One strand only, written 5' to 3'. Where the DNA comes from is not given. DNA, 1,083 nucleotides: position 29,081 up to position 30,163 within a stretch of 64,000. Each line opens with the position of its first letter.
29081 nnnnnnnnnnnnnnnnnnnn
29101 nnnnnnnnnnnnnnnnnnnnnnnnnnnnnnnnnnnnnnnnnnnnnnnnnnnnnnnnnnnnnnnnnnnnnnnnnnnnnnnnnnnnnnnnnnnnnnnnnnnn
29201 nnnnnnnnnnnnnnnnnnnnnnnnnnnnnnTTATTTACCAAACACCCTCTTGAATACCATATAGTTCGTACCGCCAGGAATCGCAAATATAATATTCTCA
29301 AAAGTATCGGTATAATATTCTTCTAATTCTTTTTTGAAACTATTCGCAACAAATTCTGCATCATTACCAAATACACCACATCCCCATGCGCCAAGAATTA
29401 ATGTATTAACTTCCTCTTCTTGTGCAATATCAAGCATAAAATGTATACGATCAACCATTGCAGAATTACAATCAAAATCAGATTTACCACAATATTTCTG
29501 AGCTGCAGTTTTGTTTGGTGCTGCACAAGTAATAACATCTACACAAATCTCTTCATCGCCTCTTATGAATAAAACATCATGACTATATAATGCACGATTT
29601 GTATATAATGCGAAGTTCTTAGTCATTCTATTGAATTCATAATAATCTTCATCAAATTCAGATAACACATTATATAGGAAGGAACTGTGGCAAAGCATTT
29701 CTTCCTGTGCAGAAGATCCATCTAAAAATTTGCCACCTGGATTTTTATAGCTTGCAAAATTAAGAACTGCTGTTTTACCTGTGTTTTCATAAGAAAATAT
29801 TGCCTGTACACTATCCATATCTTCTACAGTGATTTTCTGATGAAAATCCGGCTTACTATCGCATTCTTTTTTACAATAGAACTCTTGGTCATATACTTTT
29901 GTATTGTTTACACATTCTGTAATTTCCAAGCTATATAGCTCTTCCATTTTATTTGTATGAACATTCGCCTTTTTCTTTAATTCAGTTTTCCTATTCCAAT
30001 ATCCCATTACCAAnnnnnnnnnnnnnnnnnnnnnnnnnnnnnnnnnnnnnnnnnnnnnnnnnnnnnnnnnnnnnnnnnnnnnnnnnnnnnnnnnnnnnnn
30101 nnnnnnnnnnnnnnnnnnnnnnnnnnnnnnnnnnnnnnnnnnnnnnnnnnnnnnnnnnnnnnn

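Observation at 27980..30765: Candidate ADP-ribose processing or anti-defence trio: AAA+ ATPase, bacterial-type PARG macrodomain and metallophosphoesterase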

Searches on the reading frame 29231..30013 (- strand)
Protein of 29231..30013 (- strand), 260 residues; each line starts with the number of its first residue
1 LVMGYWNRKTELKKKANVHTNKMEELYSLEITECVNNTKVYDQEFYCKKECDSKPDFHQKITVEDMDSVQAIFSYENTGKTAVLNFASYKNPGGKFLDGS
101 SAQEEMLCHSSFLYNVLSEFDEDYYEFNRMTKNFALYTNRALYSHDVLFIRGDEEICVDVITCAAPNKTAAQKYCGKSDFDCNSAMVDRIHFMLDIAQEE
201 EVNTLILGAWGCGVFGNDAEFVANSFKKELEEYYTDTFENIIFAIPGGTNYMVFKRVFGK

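Call 3: search_protein_families(library=pfam, proteins=[window:29231-30013:-], max_evalue=0.01)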
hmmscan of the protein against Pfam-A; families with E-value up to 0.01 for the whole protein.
window:29231-30013:- (260 aa): 2 families
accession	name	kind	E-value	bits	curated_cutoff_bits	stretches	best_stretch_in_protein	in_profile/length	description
PF10021.15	PARG_cat_microb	-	2e-29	103.3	23.5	1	22-151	16-145/146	Microbial-type PARG, catalytic domain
PF05028.20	PARG_cat_C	-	0.0042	17.1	26.3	0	198-221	156-179/207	Poly (ADP-ribose) glycohydrolase (PARG), Macro domain fold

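Call 4: search_protein_families(library=ncbifam, proteins=[window:29231-30013:-], max_evalue=0.01)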
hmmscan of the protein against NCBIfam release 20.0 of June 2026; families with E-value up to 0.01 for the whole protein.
window:29231-30013:- (260 aa): 2 families
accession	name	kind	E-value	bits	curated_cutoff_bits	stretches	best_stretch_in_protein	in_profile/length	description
TIGR02452.1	TIGR02452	hypoth_equivalog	7e-58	196.2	50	1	29-255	27-261/266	TIGR02452 family protein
NF001668.0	PRK00431.2-4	equivalog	0.00011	21.6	278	1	189-259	143-213/220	ADP-ribose-binding protein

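Call 5: search_protein_families(library=phrogs, proteins=[window:29231-30013:-], max_evalue=0.001)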
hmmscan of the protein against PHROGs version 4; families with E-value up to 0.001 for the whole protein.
window:29231-30013:- (260 aa): 0 families

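Call 7: search_dna_similar(query=window:29231-30013:-, collection=phages, mode=protein, max_rows=60)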
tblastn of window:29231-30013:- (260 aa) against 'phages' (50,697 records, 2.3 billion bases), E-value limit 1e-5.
Records with a match: 20; places in all: 20; records where one place covers at least 80% of the query: 16.
Best place of each record, by identity: <60% 20.
By first word of the organism name: Prevotella 15; uncultured 2; Bacillus 2; Bacteriophage 1.
By host as written in the record: Prevotella sp. 15; - 3; Bacillus megaterium str. ATCC 43725 2.
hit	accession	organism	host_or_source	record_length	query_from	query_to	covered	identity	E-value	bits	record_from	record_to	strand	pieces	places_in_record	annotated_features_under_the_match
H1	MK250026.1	Prevotella phage Lak-B7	Prevotella sp.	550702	9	259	97%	45.1%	5e-50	181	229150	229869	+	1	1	record has no annotation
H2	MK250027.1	Prevotella phage Lak-B8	Prevotella sp.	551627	9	259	97%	45.1%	5e-50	181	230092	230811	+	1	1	record has no annotation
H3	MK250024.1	Prevotella phage Lak-B5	Prevotella sp.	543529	9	258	96%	44.5%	2e-49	179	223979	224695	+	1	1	record has no annotation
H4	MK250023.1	Prevotella phage Lak-B4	Prevotella sp.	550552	9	258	96%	44.5%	2e-49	179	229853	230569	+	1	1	record has no annotation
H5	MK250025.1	Prevotella phage Lak-B6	Prevotella sp.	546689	9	258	96%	44.1%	2e-49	179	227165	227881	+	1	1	record has no annotation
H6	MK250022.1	Prevotella phage Lak-B3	Prevotella sp.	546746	9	258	96%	44.1%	2e-49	179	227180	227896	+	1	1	record has no annotation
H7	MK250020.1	Prevotella phage Lak-B1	Prevotella sp.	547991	9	258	96%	44.1%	2e-49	179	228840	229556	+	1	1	record has no annotation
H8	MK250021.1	Prevotella phage Lak-B2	Prevotella sp.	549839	9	258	96%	44.1%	2e-49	179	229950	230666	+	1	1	record has no annotation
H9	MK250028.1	Prevotella phage Lak-B9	Prevotella sp.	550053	9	258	96%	44.1%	2e-49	179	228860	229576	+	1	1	record has no annotation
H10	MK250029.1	Prevotella phage Lak-C1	Prevotella sp.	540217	6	258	97%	42.5%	7e-50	181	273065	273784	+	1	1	record has no annotation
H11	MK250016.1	Prevotella phage Lak-A1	Prevotella sp.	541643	6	258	97%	42.5%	2e-49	179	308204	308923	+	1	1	record has no annotation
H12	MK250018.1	Prevotella phage Lak-A1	Prevotella sp.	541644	6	258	97%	42.5%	2e-49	179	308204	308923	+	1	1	record has no annotation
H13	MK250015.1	Prevotella phage Lak-A1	Prevotella sp.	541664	6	258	97%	42.5%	2e-49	179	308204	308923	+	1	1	record has no annotation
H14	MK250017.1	Prevotella phage Lak-A1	Prevotella sp.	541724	6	258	97%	42.5%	2e-49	179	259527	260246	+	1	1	record has no annotation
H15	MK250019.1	Prevotella phage Lak-A2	Prevotella sp.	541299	6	258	97%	42.1%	2e-45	168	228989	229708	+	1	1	record has no annotation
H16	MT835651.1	Bacteriophage sp.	human fecal samples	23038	3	259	99%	29.0%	2e-22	102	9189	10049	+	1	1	record has no annotation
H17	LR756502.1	uncultured phage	metagenomic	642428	61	258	76%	34.3%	3e-26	112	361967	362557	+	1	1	record has no annotation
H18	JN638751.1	Bacillus phage G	Bacillus megaterium str. ATCC 43725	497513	84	260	68%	35.6%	3e-21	99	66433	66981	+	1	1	114: gp114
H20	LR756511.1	uncultured phage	metagenomic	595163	82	258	68%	31.8%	2e-14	79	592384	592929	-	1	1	record has no annotation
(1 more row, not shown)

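Call 8: search_protein_families(library=padloc, proteins=[window:29231-30013:-], max_evalue=0.01)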
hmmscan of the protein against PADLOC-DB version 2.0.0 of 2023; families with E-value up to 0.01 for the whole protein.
window:29231-30013:- (260 aa): 0 families

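Call 11: find_related_loci(query=window:29231-30013:-, collection=viral_contigs, flank=6000)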
Query window:29231-30013:- (260 aa) in viral_contigs; peptide patterns used: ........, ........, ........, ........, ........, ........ (x = any residue, [..] = any of these).
42 stretches matched a pattern; 13 encode a relative of the query (tblastn E <= 1e-3); 13 distinct loci.
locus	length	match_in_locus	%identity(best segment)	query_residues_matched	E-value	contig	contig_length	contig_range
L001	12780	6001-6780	97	1-260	2e-174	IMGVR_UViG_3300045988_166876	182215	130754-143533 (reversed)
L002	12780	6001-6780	97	1-260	2e-174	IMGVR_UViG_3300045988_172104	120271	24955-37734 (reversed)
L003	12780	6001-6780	95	1-260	3e-172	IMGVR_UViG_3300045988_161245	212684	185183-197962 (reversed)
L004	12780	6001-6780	95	1-260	8e-172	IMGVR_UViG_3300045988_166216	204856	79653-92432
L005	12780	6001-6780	95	1-260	5e-170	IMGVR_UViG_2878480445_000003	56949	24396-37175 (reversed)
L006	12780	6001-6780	95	1-260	5e-170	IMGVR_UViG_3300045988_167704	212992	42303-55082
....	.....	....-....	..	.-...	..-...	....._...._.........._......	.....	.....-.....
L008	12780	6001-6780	94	1-260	6e-168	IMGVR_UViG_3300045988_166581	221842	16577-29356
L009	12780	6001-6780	94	1-260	6e-168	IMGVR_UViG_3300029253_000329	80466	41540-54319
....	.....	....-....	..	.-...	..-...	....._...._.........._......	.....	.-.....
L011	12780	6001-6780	95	1-260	3e-172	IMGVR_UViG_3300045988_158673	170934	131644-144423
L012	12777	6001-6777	81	1-259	2e-140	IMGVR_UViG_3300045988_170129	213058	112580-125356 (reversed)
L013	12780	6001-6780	94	1-260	6e-168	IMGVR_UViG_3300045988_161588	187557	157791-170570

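Call 12: find_homologous_proteins(query=window:29231-30013:-, max_evalue=0.00001)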
Query window:29231-30013:- (260 aa): 3755 proteins with E <= 0.00001 among 3889 candidates; the best 120 are listed.
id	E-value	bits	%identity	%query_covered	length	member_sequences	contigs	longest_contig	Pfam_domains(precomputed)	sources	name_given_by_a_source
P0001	6.4e-164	562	95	99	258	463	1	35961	PF10021.16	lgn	-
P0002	9.1e-148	509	90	99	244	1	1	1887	PF10021.16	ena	-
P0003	1.6e-140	485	85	97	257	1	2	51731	PF10021.16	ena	-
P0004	6.8e-137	473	83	97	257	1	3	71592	PF10021.16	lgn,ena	-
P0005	9.1e-135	466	79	99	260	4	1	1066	PF10021.16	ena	-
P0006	8.3e-134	463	81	99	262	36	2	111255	PF10021.16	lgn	-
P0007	1.5e-133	462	79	99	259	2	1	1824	PF10021.16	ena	-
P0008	5.0e-133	461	79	99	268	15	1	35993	PF10021.16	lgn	-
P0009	1.5e-132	459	79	99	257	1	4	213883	PF10021.16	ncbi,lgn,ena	-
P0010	3.1e-104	366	71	94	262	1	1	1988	PF10021.16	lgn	-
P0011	1.4e-103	364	65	99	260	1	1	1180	PF10021.16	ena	-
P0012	6.5e-87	309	88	59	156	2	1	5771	PF10021.16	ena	-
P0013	2.3e-82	295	83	59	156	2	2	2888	PF10021.16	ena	-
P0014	9.6e-79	283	53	98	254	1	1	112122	PF10021.16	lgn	-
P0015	2.7e-75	271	54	98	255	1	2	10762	PF10021.16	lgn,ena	-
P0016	7.2e-75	270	53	98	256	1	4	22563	PF10021.16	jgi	-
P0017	2.7e-74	268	53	98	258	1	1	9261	PF10021.16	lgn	-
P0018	6.9e-74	267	55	98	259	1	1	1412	PF10021.16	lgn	-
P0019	1.0e-73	266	53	99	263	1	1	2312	PF10021.16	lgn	-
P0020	1.2e-73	266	52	98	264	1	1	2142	PF10021.16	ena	-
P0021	1.9e-73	265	55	98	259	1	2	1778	PF10021.16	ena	-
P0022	6.8e-73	264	52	99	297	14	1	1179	PF10021.16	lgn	-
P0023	9.4e-73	263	52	98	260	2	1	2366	PF10021.16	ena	-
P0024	1.1e-72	263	54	99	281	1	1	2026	PF10021.16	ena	-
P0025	2.5e-72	262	51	98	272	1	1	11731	PF10021.16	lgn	-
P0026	3.0e-72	261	52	98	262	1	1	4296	PF10021.16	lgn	-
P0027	5.3e-72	261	50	99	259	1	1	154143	PF10021.16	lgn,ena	-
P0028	5.6e-72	261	52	99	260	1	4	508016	PF10021.16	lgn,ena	-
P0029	5.9e-72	260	55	98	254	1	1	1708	PF10021.16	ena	-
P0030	6.8e-72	260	52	98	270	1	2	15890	PF10021.16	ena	-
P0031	9.0e-72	260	52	98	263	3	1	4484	PF10021.16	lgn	-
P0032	1.9e-71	259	51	95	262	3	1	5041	PF10021.16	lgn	-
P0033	2.0e-71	259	51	98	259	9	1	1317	PF10021.16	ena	-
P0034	2.1e-71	259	51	98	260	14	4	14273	PF10021.16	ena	-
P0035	2.4e-71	258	52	98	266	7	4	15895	PF10021.16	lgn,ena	-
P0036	2.8e-71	258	54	99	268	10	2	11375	PF10021.16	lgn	-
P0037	3.1e-71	258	50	100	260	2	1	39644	PF10021.16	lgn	-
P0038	6.7e-71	257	49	98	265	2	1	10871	PF10021.16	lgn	-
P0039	1.4e-70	256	51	99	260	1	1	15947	PF10021.16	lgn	-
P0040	1.8e-70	256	50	98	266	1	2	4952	PF10021.16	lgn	-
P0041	2.8e-70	255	55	93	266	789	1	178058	PF10021.16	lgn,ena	-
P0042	3.0e-70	255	53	98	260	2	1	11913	PF10021.16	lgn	-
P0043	3.5e-70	255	53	99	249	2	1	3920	PF10021.16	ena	-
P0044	3.7e-70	255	51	99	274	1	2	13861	PF10021.16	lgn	-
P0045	5.7e-70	254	53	98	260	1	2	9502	PF10021.16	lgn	-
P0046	6.3e-70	254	52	98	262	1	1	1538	PF10021.16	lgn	-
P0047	9.2e-70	253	55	93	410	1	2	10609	PF10021.16,PF04055.28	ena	-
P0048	1.1e-69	253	50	95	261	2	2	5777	PF10021.16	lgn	-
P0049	1.1e-69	253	50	98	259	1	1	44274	PF10021.16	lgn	-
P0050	1.2e-69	253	54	98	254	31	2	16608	PF10021.16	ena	-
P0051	1.3e-69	253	53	98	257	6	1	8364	PF10021.16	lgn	-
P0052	1.9e-69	252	53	98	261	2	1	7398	PF10021.16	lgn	-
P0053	2.3e-69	252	50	98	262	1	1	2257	PF10021.16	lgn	-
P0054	2.3e-69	252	51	99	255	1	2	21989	PF10021.16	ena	-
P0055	2.4e-69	252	49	98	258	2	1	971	PF10021.16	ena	-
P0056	2.5e-69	252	51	100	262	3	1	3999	PF10021.16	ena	-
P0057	2.8e-69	252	55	93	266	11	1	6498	PF10021.16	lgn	-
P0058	3.9e-69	251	49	100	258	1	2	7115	PF10021.16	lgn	-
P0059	3.9e-69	251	49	98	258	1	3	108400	PF10021.16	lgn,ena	-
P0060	4.0e-69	251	53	98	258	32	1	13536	PF10021.16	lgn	-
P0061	4.5e-69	251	50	100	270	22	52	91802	PF10021.16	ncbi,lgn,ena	-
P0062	5.4e-69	251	52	98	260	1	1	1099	PF10021.16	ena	-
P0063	6.4e-69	251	49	99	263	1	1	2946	PF10021.16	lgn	-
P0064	6.8e-69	250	51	99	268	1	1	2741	PF10021.16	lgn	-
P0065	8.4e-69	250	50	100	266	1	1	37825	PF10021.16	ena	-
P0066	8.8e-69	250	52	98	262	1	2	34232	PF10021.16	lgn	-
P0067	9.5e-69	250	49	95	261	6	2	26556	PF10021.16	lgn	-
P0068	9.9e-69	250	51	99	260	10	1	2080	PF10021.16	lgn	-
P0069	9.9e-69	250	51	99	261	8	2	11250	PF10021.16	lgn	-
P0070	1.1e-68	250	53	98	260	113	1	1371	PF10021.16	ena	-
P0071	1.3e-68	250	50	97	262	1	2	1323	PF10021.16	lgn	-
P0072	1.3e-68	250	49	98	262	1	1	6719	PF10021.16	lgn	-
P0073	1.5e-68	249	51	98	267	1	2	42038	PF10021.16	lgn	-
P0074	1.6e-68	249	50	99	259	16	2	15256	PF10021.16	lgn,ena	-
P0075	1.9e-68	249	50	100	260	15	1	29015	PF10021.16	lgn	-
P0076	2.0e-68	249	52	95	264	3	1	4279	PF10021.16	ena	-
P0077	2.1e-68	249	51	98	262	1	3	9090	PF10021.16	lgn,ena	-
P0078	2.4e-68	249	52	98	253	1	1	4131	PF10021.16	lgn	-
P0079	2.4e-68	249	52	99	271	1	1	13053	PF10021.16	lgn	-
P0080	2.6e-68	249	52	98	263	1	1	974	PF10021.16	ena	-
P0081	2.7e-68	249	50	98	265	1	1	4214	PF10021.16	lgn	-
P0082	3.3e-68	248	50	99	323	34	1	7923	PF10021.16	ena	-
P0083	3.4e-68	248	51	98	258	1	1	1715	PF10021.16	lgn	-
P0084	3.6e-68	248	49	99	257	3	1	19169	PF10021.16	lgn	-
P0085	4.1e-68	248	50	98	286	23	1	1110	PF10021.16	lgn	-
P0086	4.2e-68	248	52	98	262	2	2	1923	PF10021.16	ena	-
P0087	4.6e-68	248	50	98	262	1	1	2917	PF10021.16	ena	-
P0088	4.8e-68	248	51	98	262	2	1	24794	PF10021.16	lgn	-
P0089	5.7e-68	247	52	98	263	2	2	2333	PF10021.16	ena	-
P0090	6.6e-68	247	49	98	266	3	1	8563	PF10021.16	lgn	-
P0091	6.9e-68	247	48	98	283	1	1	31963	PF10021.16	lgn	-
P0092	8.1e-68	247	51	98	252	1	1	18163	PF10021.16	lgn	-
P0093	9.1e-68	247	51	98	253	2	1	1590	PF10021.16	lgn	-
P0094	9.8e-68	247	50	95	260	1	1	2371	PF10021.16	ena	-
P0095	1.0e-67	247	49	98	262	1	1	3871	PF10021.16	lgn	-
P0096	1.1e-67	247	50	98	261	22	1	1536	PF10021.16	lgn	-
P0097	1.1e-67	246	52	98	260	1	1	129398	PF10021.16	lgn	-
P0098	1.1e-67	246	48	99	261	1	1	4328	PF10021.16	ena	-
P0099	1.2e-67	246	51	95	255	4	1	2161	PF10021.16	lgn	-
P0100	1.2e-67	246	52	98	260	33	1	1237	PF10021.16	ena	-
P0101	1.3e-67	246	50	98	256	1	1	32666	PF10021.16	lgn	-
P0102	1.5e-67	246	50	98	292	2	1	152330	PF10021.16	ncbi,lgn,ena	-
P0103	1.5e-67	246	48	98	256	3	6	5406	PF10021.16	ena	-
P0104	1.6e-67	246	52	98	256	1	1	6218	PF10021.16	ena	-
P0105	1.7e-67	246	51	98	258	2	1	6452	PF10021.16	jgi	jgi:uncharacterized protein (TIGR02452 family)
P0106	1.9e-67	246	51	95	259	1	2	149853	PF10021.16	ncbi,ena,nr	ncbi:MAG: TIGR02452 family protein [Lachnospiraceae bacterium]|nr:TIGR02452 family protein [Lachnosp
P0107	2.0e-67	246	51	99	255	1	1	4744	PF10021.16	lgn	-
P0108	2.1e-67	246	50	99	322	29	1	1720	PF10021.16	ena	-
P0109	2.1e-67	246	50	98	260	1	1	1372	PF10021.16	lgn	-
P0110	2.2e-67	246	51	97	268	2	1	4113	PF10021.16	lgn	-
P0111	2.2e-67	245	50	98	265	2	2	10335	PF10021.16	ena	-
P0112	2.3e-67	245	51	98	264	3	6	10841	PF10021.16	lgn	-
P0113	2.4e-67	245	52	98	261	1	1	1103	PF10021.16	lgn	-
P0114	2.6e-67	245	47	97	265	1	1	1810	PF10021.16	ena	-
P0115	2.9e-67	245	51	98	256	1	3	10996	PF10021.16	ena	-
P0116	3.0e-67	245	53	98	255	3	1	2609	PF10021.16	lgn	-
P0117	3.6e-67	245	51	99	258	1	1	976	PF10021.16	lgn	-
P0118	3.6e-67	245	50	100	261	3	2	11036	PF10021.16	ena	-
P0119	3.7e-67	245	49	99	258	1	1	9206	PF10021.16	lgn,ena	-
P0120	3.8e-67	245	49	98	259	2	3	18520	PF10021.16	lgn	-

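Call 15: search_solved_structures(query=window:29231-30013:-, max_evalue=0.01, show_alignments=3)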
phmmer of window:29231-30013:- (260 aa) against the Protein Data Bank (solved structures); distinct sequences matched with E-value up to 0.01: 8.
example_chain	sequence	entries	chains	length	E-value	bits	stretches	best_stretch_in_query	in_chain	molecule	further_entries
5zdg_C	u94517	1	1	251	5.8e-28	101.5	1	76-245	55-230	Poly APD-ribose glycohydrolase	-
5zde_C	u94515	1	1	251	5.9e-28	101.5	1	76-245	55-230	Poly ADP-ribose glycohydrolase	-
5zdf_A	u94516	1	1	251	5.9e-28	101.5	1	76-245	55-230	Poly ADP-ribose glycohydrolase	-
5zdd_A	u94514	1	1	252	6e-28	101.5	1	76-245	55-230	Poly ADP-ribose glycohydrolase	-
5zdb_A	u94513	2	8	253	6.1e-28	101.4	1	76-245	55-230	Poly ADP-ribose glycohydrolase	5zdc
5zda_A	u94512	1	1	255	6.2e-28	101.4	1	76-245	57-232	poly ADP-ribose glycohydrolase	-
3sig_A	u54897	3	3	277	1.2e-19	74.3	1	80-259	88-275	poly(ADP-ribose) glycohydrolase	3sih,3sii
3sij_A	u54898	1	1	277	8.2e-19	71.5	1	80-259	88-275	poly(ADP-ribose) glycohydrolase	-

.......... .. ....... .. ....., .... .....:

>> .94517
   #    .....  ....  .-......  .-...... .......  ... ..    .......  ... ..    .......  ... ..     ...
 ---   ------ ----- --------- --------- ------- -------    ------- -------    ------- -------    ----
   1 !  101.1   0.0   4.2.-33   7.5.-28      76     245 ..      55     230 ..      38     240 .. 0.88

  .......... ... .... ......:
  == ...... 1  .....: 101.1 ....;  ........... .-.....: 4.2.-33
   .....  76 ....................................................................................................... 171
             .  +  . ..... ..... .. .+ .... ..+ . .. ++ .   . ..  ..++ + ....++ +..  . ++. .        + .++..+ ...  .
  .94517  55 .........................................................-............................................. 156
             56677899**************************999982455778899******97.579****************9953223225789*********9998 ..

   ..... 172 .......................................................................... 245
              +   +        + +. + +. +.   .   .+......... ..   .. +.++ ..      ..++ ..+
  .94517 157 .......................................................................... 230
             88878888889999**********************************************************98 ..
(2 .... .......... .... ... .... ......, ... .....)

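Call 18: get_annotated_region(hit=H18, flank=6000)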
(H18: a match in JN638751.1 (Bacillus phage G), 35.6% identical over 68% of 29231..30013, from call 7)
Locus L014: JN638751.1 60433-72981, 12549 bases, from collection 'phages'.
description: Bacillus phage G, complete genome.
organism: Bacillus phage G (NCBI taxid 2884420)
taxonomy: Viruses; Duplodnaviria; Heunggongvirae; Uroviricota; Caudoviricetes; Donellivirus; Donellivirus gee
host: Bacillus megaterium str. ATCC 43725; source: soil; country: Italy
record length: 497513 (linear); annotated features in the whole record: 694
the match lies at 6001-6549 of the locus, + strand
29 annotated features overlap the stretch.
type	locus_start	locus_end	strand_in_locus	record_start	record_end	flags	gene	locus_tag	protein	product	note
CDS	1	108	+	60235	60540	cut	97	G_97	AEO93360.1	gp97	-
tRNA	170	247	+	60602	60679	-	98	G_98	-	tRNA-Trp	codon recognized: UGG; tRNA-Trp (tgg)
CDS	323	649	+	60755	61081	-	99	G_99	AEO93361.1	gp99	-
CDS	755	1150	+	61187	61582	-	100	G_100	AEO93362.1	gp100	-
CDS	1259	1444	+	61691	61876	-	101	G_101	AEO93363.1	gp101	-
CDS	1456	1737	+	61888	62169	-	102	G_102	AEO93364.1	gp102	-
CDS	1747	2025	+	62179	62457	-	103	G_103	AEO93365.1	gp103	-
CDS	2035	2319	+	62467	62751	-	104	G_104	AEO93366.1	gp104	-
CDS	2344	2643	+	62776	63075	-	105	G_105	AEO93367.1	gp105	-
CDS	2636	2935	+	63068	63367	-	106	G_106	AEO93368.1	gp106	-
CDS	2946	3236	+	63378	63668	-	107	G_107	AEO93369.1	gp107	-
CDS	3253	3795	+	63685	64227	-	108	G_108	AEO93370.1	gp108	-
CDS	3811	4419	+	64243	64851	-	109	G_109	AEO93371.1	gp109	-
CDS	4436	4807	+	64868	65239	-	110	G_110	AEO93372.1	gp110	-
CDS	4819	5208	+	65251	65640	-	111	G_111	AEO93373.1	gp111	-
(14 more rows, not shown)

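Call 19: get_annotated_region(hit=H1, flank=8000)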
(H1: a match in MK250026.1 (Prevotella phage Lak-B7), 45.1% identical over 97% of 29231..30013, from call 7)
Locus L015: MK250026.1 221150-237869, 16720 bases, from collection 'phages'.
description: MAG: Prevotella phage Lak-B7, complete genome.
organism: Prevotella phage Lak-B7 (NCBI taxid 2491289)
taxonomy: Viruses; Duplodnaviria; Heunggongvirae; Uroviricota; Caudoviricetes
host: Prevotella sp.; source: baboon feces; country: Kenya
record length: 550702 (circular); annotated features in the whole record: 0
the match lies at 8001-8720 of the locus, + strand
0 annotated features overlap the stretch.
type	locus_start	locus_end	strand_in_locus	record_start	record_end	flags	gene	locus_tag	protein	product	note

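Call 20: get_annotated_region(hit=H10, flank=8000)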
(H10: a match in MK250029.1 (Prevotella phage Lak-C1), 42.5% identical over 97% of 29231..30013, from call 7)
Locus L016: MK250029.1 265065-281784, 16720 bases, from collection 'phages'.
description: MAG: Prevotella phage Lak-C1, complete genome.
organism: Prevotella phage Lak-C1 (NCBI taxid 2491292)
taxonomy: Viruses; Duplodnaviria; Heunggongvirae; Uroviricota; Caudoviricetes
host: Prevotella sp.; source: human feces; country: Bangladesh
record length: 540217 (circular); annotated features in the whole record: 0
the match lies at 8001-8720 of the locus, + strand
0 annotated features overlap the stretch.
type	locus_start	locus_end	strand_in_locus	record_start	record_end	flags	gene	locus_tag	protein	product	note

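Call 21: get_annotated_region(hit=H16, flank=8000)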
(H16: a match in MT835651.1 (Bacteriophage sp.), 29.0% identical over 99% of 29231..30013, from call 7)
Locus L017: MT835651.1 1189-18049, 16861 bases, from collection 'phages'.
description: UNVERIFIED: Bacteriophage sp. clone scaffold_373 genomic sequence.
organism: Bacteriophage sp. (NCBI taxid 38018)
taxonomy: Viruses
host: -; source: human fecal samples; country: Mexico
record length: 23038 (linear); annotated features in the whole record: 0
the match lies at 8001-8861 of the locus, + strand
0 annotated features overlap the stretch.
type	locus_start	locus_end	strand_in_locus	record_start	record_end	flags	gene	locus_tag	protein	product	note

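Call 22: get_annotated_region(hit=H17, flank=8000)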
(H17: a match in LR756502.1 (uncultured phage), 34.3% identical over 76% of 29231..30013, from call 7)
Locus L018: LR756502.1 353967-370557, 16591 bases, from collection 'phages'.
description: uncultured phage genome assembly, chromosome: 1.
organism: uncultured phage (NCBI taxid 278008)
taxonomy: Viruses; environmental samples
host: -; source: metagenomic; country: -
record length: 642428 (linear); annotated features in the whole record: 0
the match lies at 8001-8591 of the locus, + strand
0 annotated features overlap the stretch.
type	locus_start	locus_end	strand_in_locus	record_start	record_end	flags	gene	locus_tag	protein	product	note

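Call 23: get_annotated_region(hit=H20, flank=8000)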
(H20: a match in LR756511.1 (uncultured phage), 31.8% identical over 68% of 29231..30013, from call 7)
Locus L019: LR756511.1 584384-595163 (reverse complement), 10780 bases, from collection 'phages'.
description: uncultured phage genome assembly, chromosome: 1.
organism: uncultured phage (NCBI taxid 278008)
taxonomy: Viruses; environmental samples
host: -; source: metagenomic; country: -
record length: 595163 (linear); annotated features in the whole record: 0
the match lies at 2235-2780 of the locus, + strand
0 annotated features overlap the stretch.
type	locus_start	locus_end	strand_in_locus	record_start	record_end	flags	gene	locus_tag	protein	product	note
